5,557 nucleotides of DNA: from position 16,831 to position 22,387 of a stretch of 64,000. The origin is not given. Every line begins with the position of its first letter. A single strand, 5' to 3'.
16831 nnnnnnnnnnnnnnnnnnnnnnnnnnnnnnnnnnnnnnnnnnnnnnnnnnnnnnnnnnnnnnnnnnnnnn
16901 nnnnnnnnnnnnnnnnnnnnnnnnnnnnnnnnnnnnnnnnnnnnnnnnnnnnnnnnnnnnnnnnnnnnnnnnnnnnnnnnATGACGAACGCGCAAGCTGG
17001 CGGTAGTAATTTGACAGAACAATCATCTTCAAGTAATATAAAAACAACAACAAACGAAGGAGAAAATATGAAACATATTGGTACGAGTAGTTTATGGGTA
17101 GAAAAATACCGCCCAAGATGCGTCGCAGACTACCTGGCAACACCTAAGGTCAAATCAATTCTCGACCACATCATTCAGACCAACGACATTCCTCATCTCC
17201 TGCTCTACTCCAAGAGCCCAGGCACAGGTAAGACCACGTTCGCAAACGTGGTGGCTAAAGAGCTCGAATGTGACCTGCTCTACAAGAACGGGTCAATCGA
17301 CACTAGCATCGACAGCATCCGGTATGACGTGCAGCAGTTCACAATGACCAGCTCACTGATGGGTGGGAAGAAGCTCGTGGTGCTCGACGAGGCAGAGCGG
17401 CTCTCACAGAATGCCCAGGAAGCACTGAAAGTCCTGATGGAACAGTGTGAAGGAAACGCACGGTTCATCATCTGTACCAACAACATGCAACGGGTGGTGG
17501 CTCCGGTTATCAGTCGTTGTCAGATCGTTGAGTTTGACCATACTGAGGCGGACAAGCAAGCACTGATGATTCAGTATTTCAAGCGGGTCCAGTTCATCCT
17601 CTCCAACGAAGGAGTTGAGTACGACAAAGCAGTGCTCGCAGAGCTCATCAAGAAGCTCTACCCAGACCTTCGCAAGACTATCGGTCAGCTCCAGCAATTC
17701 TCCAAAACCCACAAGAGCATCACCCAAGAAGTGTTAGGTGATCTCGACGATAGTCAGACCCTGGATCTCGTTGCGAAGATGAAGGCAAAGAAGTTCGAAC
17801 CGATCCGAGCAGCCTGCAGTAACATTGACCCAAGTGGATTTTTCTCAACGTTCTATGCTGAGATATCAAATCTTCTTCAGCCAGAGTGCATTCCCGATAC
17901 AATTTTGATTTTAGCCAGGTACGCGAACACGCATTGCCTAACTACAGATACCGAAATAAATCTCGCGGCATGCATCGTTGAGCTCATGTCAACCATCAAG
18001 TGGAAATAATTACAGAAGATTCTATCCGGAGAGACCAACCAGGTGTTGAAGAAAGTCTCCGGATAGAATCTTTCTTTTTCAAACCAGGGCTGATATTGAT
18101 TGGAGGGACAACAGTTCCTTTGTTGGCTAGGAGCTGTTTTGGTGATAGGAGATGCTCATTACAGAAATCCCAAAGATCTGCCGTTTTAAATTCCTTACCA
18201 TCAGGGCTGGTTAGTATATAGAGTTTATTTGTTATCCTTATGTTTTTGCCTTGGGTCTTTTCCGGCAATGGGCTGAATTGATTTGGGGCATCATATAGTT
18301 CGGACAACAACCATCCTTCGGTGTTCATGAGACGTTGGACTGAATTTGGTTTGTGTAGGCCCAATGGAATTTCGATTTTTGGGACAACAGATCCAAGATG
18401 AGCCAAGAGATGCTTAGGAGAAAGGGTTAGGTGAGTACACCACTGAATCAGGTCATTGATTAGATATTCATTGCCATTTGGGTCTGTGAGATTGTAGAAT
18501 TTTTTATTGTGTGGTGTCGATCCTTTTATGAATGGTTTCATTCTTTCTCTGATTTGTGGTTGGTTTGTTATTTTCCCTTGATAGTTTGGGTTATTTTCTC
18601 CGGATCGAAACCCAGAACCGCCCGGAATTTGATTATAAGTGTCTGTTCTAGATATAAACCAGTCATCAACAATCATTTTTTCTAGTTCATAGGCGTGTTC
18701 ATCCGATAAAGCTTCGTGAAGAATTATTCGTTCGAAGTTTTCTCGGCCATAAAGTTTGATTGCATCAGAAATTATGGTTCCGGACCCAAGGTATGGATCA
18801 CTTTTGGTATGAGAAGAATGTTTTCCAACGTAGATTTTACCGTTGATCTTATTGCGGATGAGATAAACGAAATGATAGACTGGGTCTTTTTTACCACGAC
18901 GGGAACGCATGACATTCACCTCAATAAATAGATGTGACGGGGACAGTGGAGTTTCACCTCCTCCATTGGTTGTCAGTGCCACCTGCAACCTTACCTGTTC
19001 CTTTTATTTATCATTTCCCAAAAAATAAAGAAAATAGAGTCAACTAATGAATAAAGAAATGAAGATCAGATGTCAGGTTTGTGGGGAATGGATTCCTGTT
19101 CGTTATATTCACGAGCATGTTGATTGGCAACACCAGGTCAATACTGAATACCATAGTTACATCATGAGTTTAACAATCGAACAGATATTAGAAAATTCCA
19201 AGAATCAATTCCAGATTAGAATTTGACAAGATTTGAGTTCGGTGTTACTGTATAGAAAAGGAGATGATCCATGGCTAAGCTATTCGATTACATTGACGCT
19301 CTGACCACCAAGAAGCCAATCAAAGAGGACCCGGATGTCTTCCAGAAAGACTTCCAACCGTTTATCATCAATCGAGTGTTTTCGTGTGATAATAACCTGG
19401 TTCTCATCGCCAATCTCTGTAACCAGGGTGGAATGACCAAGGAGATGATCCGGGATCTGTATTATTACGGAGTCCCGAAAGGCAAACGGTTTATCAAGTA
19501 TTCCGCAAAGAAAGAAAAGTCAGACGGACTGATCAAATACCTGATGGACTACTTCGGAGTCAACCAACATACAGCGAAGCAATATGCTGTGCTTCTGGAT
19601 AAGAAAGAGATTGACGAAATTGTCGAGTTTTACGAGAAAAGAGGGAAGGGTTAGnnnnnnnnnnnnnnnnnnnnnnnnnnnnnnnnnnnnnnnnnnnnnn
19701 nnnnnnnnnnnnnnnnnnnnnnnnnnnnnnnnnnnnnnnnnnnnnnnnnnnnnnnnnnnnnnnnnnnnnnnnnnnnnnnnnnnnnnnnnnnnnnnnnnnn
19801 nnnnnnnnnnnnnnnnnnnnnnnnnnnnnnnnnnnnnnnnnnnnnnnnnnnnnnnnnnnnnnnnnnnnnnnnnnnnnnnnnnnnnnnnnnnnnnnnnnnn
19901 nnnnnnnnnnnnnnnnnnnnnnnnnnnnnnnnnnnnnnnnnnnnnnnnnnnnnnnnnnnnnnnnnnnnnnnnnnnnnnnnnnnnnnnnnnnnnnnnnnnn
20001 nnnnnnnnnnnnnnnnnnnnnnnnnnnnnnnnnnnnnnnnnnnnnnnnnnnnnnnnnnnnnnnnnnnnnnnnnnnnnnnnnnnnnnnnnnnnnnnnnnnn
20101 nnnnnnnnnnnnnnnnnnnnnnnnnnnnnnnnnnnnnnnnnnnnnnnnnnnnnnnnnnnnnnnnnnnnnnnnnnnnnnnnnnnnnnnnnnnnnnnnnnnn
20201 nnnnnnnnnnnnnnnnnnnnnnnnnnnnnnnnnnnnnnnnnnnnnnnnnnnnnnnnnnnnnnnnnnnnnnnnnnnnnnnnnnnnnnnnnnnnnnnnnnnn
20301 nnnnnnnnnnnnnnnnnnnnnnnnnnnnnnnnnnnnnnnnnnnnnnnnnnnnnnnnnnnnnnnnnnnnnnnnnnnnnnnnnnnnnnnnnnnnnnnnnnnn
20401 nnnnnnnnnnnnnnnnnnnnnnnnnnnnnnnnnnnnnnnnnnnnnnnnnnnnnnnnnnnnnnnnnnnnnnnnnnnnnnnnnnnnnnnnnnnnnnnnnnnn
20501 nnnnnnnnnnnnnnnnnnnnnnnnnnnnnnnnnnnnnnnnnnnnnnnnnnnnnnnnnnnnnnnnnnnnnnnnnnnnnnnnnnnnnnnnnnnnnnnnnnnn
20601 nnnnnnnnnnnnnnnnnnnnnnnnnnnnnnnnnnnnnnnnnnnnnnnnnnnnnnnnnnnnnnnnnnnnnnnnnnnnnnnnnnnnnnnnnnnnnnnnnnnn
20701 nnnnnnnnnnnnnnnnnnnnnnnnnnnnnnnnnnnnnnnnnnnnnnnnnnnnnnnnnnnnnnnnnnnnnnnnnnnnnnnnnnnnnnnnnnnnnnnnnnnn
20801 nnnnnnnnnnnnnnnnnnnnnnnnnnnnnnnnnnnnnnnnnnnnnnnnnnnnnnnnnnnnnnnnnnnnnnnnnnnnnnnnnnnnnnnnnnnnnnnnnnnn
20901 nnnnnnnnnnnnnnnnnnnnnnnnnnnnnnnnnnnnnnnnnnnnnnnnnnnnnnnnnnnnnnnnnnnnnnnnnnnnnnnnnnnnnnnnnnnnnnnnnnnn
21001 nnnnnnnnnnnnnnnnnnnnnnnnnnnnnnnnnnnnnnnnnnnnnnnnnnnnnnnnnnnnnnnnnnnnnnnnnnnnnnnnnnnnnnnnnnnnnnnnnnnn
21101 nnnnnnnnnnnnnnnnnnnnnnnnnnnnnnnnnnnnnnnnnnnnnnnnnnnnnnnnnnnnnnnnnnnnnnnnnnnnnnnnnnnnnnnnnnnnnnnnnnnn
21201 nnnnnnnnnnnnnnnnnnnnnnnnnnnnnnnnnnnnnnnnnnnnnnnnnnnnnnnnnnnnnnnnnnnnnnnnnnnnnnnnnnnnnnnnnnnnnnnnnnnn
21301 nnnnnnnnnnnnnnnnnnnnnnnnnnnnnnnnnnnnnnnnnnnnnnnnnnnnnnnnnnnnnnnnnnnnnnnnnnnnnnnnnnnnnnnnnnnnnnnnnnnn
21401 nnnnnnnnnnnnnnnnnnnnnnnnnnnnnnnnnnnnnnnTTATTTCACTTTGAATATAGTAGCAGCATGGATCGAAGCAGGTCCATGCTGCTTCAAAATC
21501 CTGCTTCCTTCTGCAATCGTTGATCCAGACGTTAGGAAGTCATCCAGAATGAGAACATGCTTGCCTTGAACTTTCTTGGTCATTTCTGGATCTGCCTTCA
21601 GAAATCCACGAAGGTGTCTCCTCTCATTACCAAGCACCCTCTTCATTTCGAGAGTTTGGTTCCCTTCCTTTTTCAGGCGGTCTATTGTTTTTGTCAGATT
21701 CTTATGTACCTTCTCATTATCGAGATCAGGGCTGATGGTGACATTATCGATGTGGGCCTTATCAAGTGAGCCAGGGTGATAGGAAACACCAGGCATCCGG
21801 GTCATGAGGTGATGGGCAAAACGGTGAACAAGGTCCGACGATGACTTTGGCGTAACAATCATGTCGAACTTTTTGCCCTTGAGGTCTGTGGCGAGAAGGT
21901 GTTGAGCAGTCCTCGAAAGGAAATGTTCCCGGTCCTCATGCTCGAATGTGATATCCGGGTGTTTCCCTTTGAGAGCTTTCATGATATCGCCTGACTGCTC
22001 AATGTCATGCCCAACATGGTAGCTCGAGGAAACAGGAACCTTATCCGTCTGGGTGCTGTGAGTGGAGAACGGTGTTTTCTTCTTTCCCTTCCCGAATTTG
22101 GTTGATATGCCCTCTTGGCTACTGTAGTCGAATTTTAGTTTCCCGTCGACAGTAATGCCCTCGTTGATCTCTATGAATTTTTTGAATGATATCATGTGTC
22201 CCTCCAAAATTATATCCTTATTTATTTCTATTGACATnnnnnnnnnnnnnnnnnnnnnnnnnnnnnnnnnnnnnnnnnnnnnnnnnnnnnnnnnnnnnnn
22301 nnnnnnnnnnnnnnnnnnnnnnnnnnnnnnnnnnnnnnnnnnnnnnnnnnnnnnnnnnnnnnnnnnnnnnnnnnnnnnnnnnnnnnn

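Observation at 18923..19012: Covarying structured element leading three unrelated homing endonucleases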

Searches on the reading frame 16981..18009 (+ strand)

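Call 30: search_protein_families(library=pfam, proteins=[window:16981-18009:+], max_evalue=0.01)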
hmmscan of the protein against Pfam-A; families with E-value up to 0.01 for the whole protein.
window:16981-18009:+ (342 aa): 12 families
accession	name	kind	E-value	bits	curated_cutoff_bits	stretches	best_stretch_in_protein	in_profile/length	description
PF13177.12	DNA_pol3_delta2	-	1.1e-15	58.5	27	1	108-187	81-159/161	DNA polymerase III, delta subunit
PF21328.3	Gp44_lid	-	3.8e-12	46.6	27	1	191-248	1-58/63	Sliding-clamp-loader large subunit, AAA+ ATPase lid domain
PF00004.35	AAA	-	4.3e-11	43.8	21.2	1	79-183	6-126/131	ATPase family associated with various cellular activities (AAA)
PF05496.18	RuvB_N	-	5.3e-09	36.5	27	1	44-156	2-111/159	Holliday junction DNA helicase RuvB P-loop domain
PF07728.20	AAA_5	-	3.4e-06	27.5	22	1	80-155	8-92/139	AAA domain (dynein-related subfamily)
PF03215.21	Rad17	-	3.8e-05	24.1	23.8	1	37-125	7-100/186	Rad17 P-loop domain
PF13173.12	AAA_14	-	0.00016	22.1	27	1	82-164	13-95/129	AAA domain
PF13401.12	AAA_22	-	0.00017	22.3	27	0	80-163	43-119/130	AAA domain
PF19263.5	DUF5906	-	0.00019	22.5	27.6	1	75-153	1-73/114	Family of unknown function (DUF5906)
PF25361.1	AAA_lid_RFC1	-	0.0025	17.7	34.9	1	202-249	7-54/59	RFC1-like, AAA+ ATPase lid domain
PF06144.19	DNA_pol3_delta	-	0.0043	17.5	21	0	115-167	42-101/124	DNA polymerase III, delta subunit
PF03796.21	DnaB_C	-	0.0047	16.8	27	1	61-262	9-202/255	DnaB-like helicase C terminal domain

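Call 31: search_protein_families(library=phrogs, proteins=[window:16981-18009:+], max_evalue=0.001)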
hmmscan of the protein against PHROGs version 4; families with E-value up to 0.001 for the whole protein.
window:16981-18009:+ (342 aa): 5 families
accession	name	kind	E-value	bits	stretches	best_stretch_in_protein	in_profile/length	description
phrog_168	-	DNA, RNA and nucleotide metabolism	8.2e-84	282.9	1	35-342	7-314/314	clamp loader of DNA polymerase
phrog_5846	-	DNA, RNA and nucleotide metabolism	2.4e-32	113.7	1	41-267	8-231/380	clamp loader of DNA polymerase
phrog_11838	-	DNA, RNA and nucleotide metabolism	8.7e-22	78.9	1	37-252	5-217/420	clamp loader of DNA polymerase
phrog_10401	-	other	0.00026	20.8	1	74-105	463-494/667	ATPase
phrog_296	-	integration and excision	0.00043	20.1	1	79-159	350-416/626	DNA transposition protein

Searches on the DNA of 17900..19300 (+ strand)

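Call 9: search_dna_similar(query=window:17900-19300:+, collection=phages, mode=near, max_rows=25)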
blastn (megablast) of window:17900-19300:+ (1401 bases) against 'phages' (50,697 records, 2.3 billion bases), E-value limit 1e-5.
No match.

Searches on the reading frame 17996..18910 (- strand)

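Call 30: search_protein_families(library=pfam, proteins=[window:17996-18910:-], max_evalue=0.01)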
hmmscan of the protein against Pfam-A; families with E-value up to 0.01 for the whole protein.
window:17996-18910:- (304 aa): 2 families
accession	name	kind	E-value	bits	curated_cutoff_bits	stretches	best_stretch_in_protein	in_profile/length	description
PF19835.5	SegE_GIY-YIG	-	1.8e-05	25.4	25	1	10-70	15-90/123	Putative endonuclease segE, GIY-YIG domain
PF01541.30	GIY-YIG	-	0.00048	20.8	22.6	1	12-81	1-69/78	GIY-YIG catalytic domain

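Call 31: search_protein_families(library=phrogs, proteins=[window:17996-18910:-], max_evalue=0.001)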
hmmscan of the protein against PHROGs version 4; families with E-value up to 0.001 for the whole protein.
window:17996-18910:- (304 aa): 4 families
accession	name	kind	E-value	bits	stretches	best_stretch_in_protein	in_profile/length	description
phrog_314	-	DNA, RNA and nucleotide metabolism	2.6e-33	116.8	1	12-137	178-310/574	homing endonuclease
phrog_447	-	other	4.9e-09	37.2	1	9-83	23-113/148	NAD synthetase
phrog_7168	-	DNA, RNA and nucleotide metabolism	5.8e-07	30.2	1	13-104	2-103/284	homing endonuclease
phrog_19446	-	DNA, RNA and nucleotide metabolism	0.00022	21.9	1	15-93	4-90/254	homing endonuclease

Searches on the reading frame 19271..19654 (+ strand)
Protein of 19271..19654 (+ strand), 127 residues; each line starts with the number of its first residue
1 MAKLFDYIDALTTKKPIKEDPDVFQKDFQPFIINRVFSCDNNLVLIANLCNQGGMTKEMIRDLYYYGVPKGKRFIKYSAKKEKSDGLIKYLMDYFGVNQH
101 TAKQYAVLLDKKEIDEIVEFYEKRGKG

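Call 86: search_protein_families(library=pfam, proteins=[window:19271-19654:+], max_evalue=0.01)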
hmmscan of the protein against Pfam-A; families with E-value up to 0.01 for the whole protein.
window:19271-19654:+ (127 aa): 2 families
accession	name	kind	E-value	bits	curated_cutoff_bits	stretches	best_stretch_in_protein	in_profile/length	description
PF16790.10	Phage_clamp_A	-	2.2e-10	41.5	27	1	3-112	3-119/144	Bacteriophage clamp loader A subunit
PF07261.16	DnaB_2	-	0.0048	17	22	0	46-78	20-52/74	Replication initiation and membrane attachment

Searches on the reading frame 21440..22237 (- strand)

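Call 86: search_protein_families(library=pfam, proteins=[window:21440-22237:-], max_evalue=0.01)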
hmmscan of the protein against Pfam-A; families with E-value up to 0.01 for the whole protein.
window:21440-22237:- (265 aa): 1 family
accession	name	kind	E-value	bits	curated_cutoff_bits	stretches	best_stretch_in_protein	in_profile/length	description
PF00156.33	Pribosyltran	-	2.8e-12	46.7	26.3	1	184-263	57-125/158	Phosphoribosyl transferase domain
